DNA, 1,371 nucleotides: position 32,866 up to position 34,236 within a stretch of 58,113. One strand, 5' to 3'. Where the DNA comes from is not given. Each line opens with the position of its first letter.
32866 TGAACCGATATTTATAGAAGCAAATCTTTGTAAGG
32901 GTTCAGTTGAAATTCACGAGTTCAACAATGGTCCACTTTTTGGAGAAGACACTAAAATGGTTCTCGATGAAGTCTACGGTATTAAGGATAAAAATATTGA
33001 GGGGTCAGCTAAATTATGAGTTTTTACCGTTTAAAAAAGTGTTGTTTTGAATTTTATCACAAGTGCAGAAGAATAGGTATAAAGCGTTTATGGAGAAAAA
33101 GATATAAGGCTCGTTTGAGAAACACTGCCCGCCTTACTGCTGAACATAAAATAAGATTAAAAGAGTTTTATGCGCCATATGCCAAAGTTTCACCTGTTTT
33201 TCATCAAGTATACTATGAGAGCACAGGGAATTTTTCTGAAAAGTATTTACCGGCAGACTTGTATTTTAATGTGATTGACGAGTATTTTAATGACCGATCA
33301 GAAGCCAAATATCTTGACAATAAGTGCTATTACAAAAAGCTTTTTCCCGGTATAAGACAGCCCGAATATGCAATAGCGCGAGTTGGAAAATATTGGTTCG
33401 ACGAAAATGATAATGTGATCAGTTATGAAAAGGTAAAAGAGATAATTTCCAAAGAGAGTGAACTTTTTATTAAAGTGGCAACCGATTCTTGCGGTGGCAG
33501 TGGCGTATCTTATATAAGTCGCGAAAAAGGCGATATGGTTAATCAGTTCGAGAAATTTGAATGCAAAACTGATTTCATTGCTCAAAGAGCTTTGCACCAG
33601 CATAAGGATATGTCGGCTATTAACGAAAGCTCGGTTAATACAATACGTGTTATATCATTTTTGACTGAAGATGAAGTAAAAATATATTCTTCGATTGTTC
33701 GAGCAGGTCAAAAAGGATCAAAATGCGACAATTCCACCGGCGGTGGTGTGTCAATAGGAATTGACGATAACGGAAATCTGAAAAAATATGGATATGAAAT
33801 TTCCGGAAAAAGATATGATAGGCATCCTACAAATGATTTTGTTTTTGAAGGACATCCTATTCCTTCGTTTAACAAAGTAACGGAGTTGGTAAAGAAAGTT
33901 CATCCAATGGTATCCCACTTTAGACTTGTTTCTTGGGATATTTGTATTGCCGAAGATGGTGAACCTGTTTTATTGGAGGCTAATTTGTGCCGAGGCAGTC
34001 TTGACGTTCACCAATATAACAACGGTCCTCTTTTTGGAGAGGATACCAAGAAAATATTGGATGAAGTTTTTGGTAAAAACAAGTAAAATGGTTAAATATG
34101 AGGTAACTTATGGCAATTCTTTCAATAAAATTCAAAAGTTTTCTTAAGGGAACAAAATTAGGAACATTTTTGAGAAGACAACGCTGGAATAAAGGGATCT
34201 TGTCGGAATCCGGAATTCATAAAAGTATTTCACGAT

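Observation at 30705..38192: Five consecutive ATP-grasp ligase genes plus an orphan DctM-like permease inside a Wzx/Wzy polysaccharide locus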

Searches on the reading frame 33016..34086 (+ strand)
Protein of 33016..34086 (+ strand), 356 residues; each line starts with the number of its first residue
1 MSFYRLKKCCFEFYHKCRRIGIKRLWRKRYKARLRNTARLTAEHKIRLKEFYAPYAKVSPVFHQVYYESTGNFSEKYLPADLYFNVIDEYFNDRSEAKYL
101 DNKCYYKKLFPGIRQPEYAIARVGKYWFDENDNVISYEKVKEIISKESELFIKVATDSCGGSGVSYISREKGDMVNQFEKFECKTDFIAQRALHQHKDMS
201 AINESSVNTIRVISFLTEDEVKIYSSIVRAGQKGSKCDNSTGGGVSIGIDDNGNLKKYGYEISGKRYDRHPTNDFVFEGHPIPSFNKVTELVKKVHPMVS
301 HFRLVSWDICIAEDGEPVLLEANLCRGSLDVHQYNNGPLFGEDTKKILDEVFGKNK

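Call 3: search_protein_families(library=pfam, proteins=[window:33016-34086:+], max_evalue=0.01)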
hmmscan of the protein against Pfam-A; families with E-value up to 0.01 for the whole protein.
window:33016-34086:+ (356 aa): 2 families
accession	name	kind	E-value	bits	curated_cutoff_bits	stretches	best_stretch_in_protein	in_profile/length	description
PF14397.11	ATPgrasp_ST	-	9.6e-42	143.5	31.4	1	91-338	10-267/278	Sugar-transfer associated ATP-grasp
PF14398.11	ATPgrasp_YheCD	-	0.0031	17.3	26.8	0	134-178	35-79/255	YheC/D like ATP-grasp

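Call 8: search_protein_families(library=ncbifam, proteins=[window:33016-34086:+], max_evalue=0.001)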
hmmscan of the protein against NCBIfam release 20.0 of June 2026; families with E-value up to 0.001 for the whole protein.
window:33016-34086:+ (356 aa): 0 families
